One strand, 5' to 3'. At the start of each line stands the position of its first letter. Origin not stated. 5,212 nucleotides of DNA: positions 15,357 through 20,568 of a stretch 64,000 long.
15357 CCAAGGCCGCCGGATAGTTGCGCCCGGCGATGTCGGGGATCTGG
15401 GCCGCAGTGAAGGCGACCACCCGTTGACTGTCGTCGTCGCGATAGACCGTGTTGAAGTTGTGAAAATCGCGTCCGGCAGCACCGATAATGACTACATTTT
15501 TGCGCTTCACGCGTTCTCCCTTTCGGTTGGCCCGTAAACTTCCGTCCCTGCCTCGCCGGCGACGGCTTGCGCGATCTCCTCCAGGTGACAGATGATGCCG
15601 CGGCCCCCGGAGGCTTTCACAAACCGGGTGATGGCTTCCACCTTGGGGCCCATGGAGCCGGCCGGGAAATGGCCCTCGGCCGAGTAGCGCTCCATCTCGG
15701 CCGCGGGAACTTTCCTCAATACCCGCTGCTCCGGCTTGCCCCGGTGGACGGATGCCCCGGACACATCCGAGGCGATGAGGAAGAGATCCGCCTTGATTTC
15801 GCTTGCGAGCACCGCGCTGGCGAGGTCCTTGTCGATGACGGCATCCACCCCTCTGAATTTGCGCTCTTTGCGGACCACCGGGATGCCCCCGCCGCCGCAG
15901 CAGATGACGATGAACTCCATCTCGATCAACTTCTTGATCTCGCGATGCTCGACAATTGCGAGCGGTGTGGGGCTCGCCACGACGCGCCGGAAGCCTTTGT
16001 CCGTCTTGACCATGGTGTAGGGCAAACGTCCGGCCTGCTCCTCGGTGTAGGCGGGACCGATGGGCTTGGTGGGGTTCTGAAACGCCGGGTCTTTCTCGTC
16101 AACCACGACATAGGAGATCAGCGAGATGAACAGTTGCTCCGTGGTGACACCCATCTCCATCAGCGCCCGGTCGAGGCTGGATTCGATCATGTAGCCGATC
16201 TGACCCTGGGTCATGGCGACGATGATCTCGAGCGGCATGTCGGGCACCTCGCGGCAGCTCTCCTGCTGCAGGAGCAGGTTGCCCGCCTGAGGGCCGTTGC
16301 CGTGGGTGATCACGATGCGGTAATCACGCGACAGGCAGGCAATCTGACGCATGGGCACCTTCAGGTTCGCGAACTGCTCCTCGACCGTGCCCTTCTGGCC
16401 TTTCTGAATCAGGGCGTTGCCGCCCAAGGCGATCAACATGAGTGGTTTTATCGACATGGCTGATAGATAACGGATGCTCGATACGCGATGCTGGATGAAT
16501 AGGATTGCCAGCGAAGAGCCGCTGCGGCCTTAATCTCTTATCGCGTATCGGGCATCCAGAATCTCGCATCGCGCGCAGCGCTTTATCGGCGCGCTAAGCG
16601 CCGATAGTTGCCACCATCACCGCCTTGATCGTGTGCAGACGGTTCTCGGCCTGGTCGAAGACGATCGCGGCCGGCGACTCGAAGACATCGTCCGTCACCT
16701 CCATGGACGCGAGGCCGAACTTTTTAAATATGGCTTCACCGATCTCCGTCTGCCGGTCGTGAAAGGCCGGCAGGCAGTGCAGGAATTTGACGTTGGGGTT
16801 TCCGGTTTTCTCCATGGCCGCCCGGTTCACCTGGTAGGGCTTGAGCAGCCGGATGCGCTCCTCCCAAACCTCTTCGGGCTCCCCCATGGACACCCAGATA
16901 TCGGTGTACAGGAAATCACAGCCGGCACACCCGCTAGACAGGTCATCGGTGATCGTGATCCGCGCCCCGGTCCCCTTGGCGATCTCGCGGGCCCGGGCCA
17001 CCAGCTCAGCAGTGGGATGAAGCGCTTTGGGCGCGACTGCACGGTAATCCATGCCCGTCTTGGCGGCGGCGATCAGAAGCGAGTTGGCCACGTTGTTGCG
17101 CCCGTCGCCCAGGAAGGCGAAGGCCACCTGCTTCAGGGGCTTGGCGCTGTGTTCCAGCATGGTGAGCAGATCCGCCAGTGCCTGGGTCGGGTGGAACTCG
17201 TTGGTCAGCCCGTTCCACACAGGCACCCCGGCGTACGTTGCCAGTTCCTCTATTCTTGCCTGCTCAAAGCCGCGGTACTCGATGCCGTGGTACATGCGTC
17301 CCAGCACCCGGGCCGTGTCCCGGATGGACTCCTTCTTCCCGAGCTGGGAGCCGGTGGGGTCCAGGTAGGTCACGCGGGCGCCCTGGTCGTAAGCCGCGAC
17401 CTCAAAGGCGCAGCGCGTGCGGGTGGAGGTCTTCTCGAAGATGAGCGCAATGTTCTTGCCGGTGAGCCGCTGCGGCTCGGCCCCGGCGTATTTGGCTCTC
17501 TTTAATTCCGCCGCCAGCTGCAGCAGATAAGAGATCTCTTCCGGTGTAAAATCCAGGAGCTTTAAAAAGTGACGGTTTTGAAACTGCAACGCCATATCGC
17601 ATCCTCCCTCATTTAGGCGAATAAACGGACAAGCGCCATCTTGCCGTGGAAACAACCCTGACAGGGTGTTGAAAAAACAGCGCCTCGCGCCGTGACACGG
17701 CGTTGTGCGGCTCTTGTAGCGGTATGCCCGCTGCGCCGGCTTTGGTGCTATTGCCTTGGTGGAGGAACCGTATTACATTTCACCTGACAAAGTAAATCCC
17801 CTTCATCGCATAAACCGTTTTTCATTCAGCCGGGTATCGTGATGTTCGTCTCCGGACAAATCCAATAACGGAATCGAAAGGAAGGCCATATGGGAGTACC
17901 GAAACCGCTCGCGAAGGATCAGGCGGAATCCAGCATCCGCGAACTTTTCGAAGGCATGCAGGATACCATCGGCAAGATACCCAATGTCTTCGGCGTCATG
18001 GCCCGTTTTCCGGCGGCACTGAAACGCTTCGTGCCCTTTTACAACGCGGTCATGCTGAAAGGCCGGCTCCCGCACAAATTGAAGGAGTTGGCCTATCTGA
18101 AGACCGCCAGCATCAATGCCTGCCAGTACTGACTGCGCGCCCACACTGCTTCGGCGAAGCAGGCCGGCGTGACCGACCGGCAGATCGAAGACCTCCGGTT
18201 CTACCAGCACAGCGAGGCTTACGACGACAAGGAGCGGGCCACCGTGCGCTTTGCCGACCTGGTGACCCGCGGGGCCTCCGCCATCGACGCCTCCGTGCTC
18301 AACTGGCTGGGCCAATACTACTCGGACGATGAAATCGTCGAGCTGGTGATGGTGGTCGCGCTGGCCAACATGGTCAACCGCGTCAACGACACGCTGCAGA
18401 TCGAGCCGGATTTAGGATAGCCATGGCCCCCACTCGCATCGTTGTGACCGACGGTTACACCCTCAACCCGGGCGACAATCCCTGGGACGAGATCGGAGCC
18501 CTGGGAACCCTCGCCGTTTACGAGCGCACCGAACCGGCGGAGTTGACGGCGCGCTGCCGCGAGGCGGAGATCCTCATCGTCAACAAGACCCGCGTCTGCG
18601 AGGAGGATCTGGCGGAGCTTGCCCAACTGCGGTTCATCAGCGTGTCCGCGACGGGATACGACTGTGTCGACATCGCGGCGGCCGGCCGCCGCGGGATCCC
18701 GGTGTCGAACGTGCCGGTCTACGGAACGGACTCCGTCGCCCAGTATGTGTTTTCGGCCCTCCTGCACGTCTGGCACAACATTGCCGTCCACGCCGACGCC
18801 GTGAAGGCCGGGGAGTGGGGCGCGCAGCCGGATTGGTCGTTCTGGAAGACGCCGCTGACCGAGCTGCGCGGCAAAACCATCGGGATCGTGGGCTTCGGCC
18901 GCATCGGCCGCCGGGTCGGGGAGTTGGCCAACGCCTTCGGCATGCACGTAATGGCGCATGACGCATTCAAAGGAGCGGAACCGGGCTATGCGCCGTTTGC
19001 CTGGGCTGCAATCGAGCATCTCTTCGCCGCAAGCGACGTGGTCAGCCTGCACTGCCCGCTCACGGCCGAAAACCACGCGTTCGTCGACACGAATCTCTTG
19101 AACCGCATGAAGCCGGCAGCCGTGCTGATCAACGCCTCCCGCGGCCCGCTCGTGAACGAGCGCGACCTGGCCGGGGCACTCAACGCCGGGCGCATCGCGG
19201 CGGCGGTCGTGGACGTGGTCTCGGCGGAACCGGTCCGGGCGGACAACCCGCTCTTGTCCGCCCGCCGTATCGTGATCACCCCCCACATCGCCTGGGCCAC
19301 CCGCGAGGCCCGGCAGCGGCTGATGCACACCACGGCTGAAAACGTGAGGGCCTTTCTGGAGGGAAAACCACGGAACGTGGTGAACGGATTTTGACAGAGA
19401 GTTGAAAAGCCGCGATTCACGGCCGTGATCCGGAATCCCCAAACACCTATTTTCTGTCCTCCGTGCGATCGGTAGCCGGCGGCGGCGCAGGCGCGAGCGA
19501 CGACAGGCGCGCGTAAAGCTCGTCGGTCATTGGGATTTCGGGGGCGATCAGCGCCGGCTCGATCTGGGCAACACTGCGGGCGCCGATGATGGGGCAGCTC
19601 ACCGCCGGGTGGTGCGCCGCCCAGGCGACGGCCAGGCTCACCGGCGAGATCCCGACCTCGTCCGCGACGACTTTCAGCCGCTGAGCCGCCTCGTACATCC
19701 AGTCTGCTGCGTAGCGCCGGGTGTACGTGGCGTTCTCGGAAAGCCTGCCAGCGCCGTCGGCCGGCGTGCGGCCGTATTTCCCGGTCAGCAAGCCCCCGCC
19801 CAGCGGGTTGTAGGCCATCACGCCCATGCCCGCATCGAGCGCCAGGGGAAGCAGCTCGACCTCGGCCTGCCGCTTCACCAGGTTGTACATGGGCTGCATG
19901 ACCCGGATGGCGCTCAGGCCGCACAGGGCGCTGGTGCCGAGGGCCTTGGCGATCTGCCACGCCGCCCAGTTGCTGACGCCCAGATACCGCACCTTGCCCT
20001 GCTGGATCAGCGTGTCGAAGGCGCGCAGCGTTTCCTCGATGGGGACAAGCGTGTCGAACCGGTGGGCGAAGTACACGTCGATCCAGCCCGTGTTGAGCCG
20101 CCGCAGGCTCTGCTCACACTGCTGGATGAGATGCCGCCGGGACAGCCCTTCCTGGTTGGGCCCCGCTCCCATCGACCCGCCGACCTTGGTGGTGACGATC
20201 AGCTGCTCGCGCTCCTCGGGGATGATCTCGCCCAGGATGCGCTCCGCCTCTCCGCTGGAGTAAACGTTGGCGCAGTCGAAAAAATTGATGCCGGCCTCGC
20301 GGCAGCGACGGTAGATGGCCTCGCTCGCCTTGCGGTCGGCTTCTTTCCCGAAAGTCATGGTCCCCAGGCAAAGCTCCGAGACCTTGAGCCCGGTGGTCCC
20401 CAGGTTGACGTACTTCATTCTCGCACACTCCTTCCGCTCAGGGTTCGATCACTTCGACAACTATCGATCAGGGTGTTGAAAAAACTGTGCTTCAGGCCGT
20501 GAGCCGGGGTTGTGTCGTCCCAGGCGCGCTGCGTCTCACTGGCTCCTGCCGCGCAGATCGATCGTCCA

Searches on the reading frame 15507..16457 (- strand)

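Call 48: search_protein_families(library=pfam, proteins=[window:15507-16457:-], max_evalue=0.00001)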
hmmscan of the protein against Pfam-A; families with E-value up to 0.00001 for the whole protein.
window:15507-16457:- (316 aa): 1 family
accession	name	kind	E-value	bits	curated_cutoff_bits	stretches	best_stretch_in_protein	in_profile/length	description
PF00696.33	AA_kinase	-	2.6e-21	76.9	24.9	1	7-290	3-233/234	Amino acid kinase family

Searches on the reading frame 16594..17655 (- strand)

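Call 46: search_protein_families(library=ncbifam, proteins=[window:16594-17655:-], max_evalue=0.00001)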
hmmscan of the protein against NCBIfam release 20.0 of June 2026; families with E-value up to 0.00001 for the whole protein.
window:16594-17655:- (353 aa): 17 families
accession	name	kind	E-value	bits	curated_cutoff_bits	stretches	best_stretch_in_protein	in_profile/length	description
NF003286.0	PRK04284.1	subfamily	3.2e-164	545.8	515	1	24-352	3-331/332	ornithine carbamoyltransferase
NF002470.0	PRK01713.1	equivalog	2.8e-154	513.5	545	1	21-351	1-333/334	ornithine carbamoyltransferase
NF009213.0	PRK12562.1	subfamily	5e-153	509.3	559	1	24-352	3-333/334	ornithine carbamoyltransferase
TIGR00658.1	orni_carb_tr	equivalog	8.6e-129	429.1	280.85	1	28-351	1-303/304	ornithine carbamoyltransferase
NF001986.0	PRK00779.1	subfamily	1.2e-97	326.8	306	2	25-310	3-278/307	ornithine carbamoyltransferase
TIGR04384.1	putr_carbamoyl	exception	3.2e-85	286.2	500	1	29-349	1-305/330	putrescine carbamoyltransferase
NF011380.0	PRK14805.1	equivalog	1.8e-73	247.2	421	1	28-351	2-300/302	ornithine carbamoyltransferase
NF011379.0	PRK14804.1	equivalog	1.8e-41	142.3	373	1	27-349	6-307/311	ornithine carbamoyltransferase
NF003384.0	PRK04523.1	equivalog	3.4e-38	131.6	288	1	27-349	3-331/336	N-acetylornithine carbamoyltransferase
NF002032.1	PRK00856.1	equivalog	9.2e-35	120.3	263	1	28-347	1-293/297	aspartate carbamoyltransferase catalytic subunit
TIGR00670.1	asp_carb_tr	equivalog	1.1e-34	119.9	236.95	1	28-310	1-277/304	aspartate carbamoyltransferase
NF006046.0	PRK08192.1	equivalog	4.2e-22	78.8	512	1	24-343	3-309/339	aspartate carbamoyltransferase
NF008853.0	PRK11891.1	equivalog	1.1e-18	67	560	1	31-297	92-358/430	aspartate carbamoyltransferase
NF005538.0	PRK07200.1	equivalog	1.6e-13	50.4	453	1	25-123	19-117/396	knotted carbamoyltransferase YgeW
NF010387.0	PRK13814.1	equivalog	1.9e-13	50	660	1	29-214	7-197/310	aspartate carbamoyltransferase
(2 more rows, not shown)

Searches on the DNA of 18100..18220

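Call 80: search_rna_families(source=window, start=18100, end=18220, threshold=evalue, max_evalue=10, show_alignments=2)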
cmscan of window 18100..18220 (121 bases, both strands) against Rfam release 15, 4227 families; matches with E-value up to 10: 1.
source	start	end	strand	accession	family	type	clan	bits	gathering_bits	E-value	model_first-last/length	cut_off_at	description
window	18163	18207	-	RF01721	Pseudomon-groES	Cis-reg;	-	12.7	50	2.1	69-111/111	no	Pseudomon-groES RNA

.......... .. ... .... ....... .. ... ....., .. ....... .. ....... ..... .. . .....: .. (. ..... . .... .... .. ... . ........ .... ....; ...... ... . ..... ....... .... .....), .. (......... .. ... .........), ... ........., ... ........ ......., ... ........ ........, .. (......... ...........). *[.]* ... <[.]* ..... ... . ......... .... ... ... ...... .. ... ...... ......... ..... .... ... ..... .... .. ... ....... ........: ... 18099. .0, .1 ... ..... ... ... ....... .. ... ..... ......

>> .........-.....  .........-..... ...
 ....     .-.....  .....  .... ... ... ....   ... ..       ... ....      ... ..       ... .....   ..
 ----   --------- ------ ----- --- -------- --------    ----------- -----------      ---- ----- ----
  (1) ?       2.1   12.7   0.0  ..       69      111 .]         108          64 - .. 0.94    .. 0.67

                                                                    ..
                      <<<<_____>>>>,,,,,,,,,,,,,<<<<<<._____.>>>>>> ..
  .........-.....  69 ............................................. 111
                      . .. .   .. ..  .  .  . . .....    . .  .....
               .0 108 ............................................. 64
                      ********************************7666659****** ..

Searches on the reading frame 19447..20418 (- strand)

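Call 46: search_protein_families(library=ncbifam, proteins=[window:19447-20418:-], max_evalue=0.00001)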
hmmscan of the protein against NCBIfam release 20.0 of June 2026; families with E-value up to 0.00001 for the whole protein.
window:19447-20418:- (323 aa): 6 families
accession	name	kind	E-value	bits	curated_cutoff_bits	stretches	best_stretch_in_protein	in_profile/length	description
TIGR01293.1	Kv_beta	subfamily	1.4e-48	165.6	365.4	1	1-290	1-298/319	voltage-dependent potassium channel subunit beta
NF007388.0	PRK09912.1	subfamily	2e-38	132.2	448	1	1-289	13-311/346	L-glyceraldehyde 3-phosphate reductase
NF007912.0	PRK10625.1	equivalog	6.6e-34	117.8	415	2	125-305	155-334/346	NADP(H)-dependent aldo-keto reductase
NF049922.1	MethglyxlRedYdjG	equivalog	9e-33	113.7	550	1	1-305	1-317/326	NADH-dependent methylglyoxal reductase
NF007695.0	PRK10376.1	subfamily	1.3e-23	83.5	280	1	19-208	29-217/290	oxidoreductase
NF008377.0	PRK11172.1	equivalog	2.8e-07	30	327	1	37-162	23-142/267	2,5-didehydrogluconate reductase DkgB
